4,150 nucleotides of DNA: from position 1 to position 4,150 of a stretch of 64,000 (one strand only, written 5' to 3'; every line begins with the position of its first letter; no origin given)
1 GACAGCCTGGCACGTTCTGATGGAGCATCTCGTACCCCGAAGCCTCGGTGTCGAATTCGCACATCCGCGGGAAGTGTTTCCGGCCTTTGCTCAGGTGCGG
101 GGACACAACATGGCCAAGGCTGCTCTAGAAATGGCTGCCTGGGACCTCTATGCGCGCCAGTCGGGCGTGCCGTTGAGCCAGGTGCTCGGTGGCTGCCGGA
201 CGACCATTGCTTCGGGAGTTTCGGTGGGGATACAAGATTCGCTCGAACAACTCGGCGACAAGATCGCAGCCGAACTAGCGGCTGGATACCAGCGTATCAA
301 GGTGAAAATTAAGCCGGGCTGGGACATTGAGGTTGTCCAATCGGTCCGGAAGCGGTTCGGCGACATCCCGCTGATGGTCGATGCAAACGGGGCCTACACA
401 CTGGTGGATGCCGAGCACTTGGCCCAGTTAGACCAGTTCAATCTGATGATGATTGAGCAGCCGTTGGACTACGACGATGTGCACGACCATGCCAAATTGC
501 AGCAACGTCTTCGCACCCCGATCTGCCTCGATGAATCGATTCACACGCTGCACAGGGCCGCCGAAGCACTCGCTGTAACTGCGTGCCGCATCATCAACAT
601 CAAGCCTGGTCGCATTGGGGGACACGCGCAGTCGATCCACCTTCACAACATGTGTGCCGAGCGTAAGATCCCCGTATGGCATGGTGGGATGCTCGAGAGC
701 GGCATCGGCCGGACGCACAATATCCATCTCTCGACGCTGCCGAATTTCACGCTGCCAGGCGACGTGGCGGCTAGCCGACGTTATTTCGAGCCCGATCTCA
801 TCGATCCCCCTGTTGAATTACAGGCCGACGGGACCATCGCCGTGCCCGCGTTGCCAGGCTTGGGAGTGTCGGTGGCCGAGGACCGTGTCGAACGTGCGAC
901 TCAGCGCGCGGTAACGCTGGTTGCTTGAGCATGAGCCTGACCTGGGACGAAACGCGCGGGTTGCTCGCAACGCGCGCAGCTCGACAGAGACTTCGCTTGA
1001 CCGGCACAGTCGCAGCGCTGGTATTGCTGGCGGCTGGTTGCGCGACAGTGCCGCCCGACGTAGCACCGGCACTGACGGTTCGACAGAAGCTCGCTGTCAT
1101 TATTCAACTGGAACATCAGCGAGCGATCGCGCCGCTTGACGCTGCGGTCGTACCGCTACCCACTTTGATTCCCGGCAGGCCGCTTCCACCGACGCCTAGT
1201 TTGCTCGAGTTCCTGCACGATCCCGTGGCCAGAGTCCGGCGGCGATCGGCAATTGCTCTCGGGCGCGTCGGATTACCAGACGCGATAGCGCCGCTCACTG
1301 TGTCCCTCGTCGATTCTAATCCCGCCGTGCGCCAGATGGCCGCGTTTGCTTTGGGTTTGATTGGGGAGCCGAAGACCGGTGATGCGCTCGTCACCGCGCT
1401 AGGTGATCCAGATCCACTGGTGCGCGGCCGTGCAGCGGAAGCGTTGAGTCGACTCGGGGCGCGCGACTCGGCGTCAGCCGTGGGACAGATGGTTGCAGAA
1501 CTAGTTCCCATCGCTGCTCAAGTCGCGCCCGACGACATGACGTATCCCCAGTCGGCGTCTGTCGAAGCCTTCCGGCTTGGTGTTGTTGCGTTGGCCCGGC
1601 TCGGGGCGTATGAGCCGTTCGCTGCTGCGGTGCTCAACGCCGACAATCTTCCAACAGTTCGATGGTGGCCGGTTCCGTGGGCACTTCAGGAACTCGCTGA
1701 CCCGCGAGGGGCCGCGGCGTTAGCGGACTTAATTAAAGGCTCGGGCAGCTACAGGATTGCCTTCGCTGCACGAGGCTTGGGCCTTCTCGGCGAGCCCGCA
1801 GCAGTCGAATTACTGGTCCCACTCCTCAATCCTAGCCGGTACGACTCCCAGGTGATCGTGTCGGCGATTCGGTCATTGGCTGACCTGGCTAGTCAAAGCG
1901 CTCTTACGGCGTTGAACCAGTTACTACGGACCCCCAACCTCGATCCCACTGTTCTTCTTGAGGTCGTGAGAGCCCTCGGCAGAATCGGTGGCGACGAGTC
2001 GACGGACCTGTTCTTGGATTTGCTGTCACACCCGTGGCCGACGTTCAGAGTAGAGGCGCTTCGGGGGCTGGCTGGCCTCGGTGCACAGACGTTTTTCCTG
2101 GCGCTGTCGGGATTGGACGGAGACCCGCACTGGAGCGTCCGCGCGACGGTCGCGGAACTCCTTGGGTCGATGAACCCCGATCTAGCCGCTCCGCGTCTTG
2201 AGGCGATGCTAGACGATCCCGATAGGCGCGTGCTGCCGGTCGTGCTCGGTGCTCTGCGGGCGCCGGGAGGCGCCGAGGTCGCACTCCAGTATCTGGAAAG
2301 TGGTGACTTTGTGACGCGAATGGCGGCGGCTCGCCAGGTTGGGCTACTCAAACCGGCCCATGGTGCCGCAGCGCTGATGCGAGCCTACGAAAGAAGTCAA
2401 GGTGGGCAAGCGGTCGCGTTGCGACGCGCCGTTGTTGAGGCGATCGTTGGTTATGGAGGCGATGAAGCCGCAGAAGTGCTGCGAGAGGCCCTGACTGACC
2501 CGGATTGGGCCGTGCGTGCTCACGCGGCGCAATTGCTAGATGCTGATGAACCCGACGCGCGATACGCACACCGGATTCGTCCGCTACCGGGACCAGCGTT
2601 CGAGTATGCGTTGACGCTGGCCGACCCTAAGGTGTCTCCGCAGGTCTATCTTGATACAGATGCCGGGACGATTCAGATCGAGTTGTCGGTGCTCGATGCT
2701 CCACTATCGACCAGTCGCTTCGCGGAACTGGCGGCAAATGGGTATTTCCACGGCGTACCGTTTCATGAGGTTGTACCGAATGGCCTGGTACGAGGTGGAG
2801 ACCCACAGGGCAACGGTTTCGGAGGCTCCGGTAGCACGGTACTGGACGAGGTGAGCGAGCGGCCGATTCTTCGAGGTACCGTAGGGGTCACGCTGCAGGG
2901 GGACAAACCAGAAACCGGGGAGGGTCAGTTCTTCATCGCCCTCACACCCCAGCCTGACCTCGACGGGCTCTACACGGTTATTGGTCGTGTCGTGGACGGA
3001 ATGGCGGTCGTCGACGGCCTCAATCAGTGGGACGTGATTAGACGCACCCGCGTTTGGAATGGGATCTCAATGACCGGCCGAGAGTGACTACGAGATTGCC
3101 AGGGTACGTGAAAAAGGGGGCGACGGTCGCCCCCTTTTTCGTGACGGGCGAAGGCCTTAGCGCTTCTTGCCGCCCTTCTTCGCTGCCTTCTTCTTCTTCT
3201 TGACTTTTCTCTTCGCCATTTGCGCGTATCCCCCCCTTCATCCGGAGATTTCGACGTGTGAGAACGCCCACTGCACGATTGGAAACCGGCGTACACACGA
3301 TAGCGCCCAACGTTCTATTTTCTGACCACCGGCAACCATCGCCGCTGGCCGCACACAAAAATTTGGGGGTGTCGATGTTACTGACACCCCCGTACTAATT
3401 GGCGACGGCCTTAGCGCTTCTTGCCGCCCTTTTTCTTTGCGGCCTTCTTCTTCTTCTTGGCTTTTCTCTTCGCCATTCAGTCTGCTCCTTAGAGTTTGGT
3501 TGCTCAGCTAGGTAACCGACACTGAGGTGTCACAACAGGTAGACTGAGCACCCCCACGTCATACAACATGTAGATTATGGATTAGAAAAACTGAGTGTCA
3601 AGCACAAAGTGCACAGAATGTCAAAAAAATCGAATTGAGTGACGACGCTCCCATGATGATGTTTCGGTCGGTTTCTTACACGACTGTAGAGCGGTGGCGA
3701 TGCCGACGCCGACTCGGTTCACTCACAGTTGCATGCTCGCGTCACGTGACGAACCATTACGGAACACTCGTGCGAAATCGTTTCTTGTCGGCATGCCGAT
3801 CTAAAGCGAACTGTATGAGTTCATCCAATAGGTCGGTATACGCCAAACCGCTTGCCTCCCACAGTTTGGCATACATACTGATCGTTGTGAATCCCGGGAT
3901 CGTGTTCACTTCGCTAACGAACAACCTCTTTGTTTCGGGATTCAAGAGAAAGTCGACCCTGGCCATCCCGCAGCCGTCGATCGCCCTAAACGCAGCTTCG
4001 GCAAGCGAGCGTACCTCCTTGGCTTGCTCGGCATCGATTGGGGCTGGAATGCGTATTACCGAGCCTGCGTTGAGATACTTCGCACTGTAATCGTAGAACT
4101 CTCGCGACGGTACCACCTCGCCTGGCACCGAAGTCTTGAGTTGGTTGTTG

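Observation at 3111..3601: Tandem pair of 20/21-codon polylysine mini-genes with their own SD sites, promoter and terminators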

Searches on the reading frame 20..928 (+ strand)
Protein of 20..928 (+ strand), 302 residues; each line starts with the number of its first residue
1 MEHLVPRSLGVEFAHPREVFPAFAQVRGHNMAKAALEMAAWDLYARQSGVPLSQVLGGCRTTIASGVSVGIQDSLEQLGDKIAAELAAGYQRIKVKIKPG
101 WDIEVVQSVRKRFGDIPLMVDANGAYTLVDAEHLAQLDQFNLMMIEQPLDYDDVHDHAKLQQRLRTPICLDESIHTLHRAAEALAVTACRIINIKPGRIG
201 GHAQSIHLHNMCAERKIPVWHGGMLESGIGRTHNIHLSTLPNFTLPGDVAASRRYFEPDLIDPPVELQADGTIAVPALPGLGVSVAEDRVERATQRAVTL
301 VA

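Call 8: search_protein_families(library=ncbifam, proteins=[window:20-928:+], max_evalue=1)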
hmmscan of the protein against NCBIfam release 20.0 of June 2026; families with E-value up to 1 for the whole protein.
window:20-928:+ (302 aa): 21 families
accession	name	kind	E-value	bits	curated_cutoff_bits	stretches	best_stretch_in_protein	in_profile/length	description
TIGR01928.1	menC_lowGC_arch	equivalog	4.4e-82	275.7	200.65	1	11-265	70-324/325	o-succinylbenzoate synthase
NF047820.1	TalGalacDh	equivalog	5.7e-33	114.3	500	1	32-292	107-363/371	L-talarate/galactarate dehydratase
TIGR02534.1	mucon_cyclo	subfamily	4e-27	95.2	334.95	1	26-294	93-366/368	muconate/chloromuconate family cycloisomerase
NF042940.1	racemase_DgcA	equivalog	1.9e-24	86.5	400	1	31-229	83-276/323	N-acetyl-D-Glu racemase DgcA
NF041118.1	A_G_epim_Thtga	equivalog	5.9e-24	84.8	500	1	10-238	75-306/341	L-Ala-D/L-Glu epimerase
NF043002.1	HProlDhtase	equivalog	8.9e-24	84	500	1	6-285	74-354/366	cis-3-hydroxy-L-proline dehydratase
NF040866.1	AraD_Arch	equivalog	1.9e-20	73.2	650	1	34-291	105-367/372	arabinonate dehydratase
NF040790.2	glucon_galact_dh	equivalog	1.8e-18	66.6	750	1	31-295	92-371/390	bifunctional D-gluconate/D-galactonate dehydratase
NF011708.0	PRK15129.1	equivalog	4.3e-16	58.8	343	1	31-226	86-278/321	L-Ala-D/L-Glu epimerase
NF043051.1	ManoateDhtManD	equivalog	1.5e-15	57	550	2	104-293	193-383/403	D-mannonate dehydratase ManD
NF002739.0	PRK02714.1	equivalog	8.4e-15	55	259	1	101-238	148-287/320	o-succinylbenzoate synthase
NF010624.0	PRK14017.1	equivalog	1.8e-14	53.6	311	1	32-297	82-364/382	galactonate dehydratase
NF002782.0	PRK02901.1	equivalog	2.6e-13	49.7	288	1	91-277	104-292/328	o-succinylbenzoate synthase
NF011654.0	PRK15072.1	subfamily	1.4e-12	47.2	430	2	32-97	85-150/404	D-galactonate dehydratase family protein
TIGR01927.1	menC_gam_Gplu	equivalog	3.9e-12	46.1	130.55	1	84-238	119-279/307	o-succinylbenzoate synthase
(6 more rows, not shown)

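Call 9: search_protein_families(library=pfam, proteins=[window:20-928:+], max_evalue=1)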
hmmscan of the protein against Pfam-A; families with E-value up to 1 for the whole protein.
window:20-928:+ (302 aa): 5 families
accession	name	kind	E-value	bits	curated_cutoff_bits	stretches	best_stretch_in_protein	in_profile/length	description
PF13378.12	MR_MLE_C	-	1.3e-48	166.1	29.4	1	83-288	7-218/219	Enolase C-terminal domain-like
PF02746.21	MR_MLE_N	-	1.6e-06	28.8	22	1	26-57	86-117/117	Mandelate racemase / muconate lactonizing enzyme, N-terminal domain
PF04551.19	GcpE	-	0.00041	19.9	32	1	153-220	57-122/343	GcpE protein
PF00113.28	Enolase_C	-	0.032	13.9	21.5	1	137-214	146-226/296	Enolase, C-terminal TIM barrel domain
PF07476.17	MAAL_C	-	0.17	11.5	27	1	143-224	108-198/249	Methylaspartate ammonia-lyase C-terminus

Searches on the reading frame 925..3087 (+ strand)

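Call 8: search_protein_families(library=ncbifam, proteins=[window:925-3087:+], max_evalue=1)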
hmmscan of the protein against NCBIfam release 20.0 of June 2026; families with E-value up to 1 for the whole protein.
window:925-3087:+ (720 aa): 11 families
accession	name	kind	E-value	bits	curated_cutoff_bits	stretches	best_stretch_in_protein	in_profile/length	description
NF045915.1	PhycobilmeDegNblB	equivalog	2.4e-22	79.5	300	4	111-199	122-210/214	phycobilisome degradation protein NblB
NF058502.1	phyc_lyase_CpcE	equivalog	1.3e-15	57.6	330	3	135-216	58-140/260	C-phycocyanin alpha-cysteine-84 phycocyanobilin lyase subunit CpcE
NF008151.0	PRK10903.1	equivalog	1.9e-12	47.1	308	1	569-701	26-164/190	peptidylprolyl isomerase A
NF010374.0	PRK13800.1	equivalog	2.9e-12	45.7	1196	3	313-538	672-895/898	fumarate reductase/succinate dehydrogenase flavoprotein subunit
NF006501.0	PRK08937.3-1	equivalog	7.4e-08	32.7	310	2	212-357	49-190/191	adenylosuccinate lyase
TIGR02270.1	TIGR02270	subfamily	9e-07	28.2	206.8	1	109-189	107-186/410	TIGR02270 family protein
NF058515.1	phyc_lyase_CpcF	equivalog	2.8e-06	27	220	0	110-179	55-121/200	C-phycocyanin alpha-cysteine-84 phycocyanobilin lyase subunit CpcF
NF045662.1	DVU0298_fam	equivalog_domain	6.3e-06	25.9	75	1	152-190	147-185/213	DVU0298 family protein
NF007244.0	PRK09687.1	equivalog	3.8e-05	23.1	275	1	98-193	139-234/285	putative lyase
NF008057.0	PRK10791.1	equivalog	0.0086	15.9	297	1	574-700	2-137/164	peptidylprolyl isomerase B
NF058505.1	phyc_lyase_CpeY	equivalog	0.011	14.3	600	0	103-170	354-418/419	C-phycoerythrin alpha-cysteine-82 phycoerythrobilin lyase CpeY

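Call 9: search_protein_families(library=pfam, proteins=[window:925-3087:+], max_evalue=1)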
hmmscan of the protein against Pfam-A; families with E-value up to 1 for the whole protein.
window:925-3087:+ (720 aa): 7 families
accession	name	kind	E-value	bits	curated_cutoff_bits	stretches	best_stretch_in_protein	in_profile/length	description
PF13646.12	HEAT_2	-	2.8e-50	168.9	27.7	7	129-190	10-71/88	HEAT repeats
PF00160.26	Pro_isomerase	-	2.6e-27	96.4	21.7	1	575-708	3-146/159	Cyclophilin type peptidyl-prolyl cis-trans isomerase/CLD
PF02985.28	HEAT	-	7.6e-21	72.7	23.5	5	154-178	4-28/31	HEAT repeat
PF03130.22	HEAT_PBS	-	1.3e-17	62.7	20.9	4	135-161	1-27/27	PBS lyase HEAT-like repeat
PF13513.12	HEAT_EZ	-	3.7e-10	40.5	27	2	117-146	26-55/55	HEAT-like repeat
PF12717.13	Cnd1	-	3e-06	27.8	26.4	1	92-146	25-85/162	non-SMC mitotic condensation complex subunit 1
PF01602.26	Adaptin_N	-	0.11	11.4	37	0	124-199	119-198/524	Adaptin N terminal region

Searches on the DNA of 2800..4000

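Call 6: search_rna_families(source=window, start=2800, end=4000, threshold=evalue, max_evalue=1)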
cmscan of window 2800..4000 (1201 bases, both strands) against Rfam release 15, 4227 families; matches with E-value up to 1: 6.
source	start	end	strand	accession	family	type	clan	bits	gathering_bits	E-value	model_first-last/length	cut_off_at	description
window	3107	3144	+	RF03732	mir-2057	Gene; miRNA;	-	21.5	100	0.21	1-72/72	no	mir-2057 microRNA precursor family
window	3063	3146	+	RF01409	STnc250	Gene; sRNA;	-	19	42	0.65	1-94/94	no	STnc250 Hfq binding RNA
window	3434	3559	+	RF02174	SMAD5-AS1_2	Gene; lncRNA;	-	17.8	50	0.11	1-129/129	no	SMAD5 antisense RNA 1 conserved region 2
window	3113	3137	-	RF02880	MH_s15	Gene; sRNA;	-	17.1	123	0.097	22-46/277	no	Mesorhizobail RNA 15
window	3103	3145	+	RF02880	MH_s15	Gene; sRNA;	-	17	123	0.1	8-54/277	no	Mesorhizobail RNA 15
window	3110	3140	-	RF00084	CsrC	Gene; sRNA;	CL00106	16.2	61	0.025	210-243/255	no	CsrC RNA family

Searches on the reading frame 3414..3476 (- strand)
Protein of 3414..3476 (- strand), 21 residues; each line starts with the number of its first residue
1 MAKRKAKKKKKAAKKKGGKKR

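Call 8: search_protein_families(library=ncbifam, proteins=[window:3414-3476:-], max_evalue=1)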
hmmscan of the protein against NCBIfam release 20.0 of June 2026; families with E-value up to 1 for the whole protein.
seq(21 aa): 0 families

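Call 9: search_protein_families(library=pfam, proteins=[window:3414-3476:-], max_evalue=1)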
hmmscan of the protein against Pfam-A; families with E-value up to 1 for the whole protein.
seq(21 aa): 0 families

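Call 54: search_solved_structures(query=window:3414-3476:-, max_evalue=10, show_alignments=3)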
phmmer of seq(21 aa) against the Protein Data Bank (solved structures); distinct sequences matched with E-value up to 10: 0.

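Call 59: list_cluster_members(proteins=[window:3414-3476:-, window:3160-3219:-, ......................, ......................, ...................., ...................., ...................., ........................, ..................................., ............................])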
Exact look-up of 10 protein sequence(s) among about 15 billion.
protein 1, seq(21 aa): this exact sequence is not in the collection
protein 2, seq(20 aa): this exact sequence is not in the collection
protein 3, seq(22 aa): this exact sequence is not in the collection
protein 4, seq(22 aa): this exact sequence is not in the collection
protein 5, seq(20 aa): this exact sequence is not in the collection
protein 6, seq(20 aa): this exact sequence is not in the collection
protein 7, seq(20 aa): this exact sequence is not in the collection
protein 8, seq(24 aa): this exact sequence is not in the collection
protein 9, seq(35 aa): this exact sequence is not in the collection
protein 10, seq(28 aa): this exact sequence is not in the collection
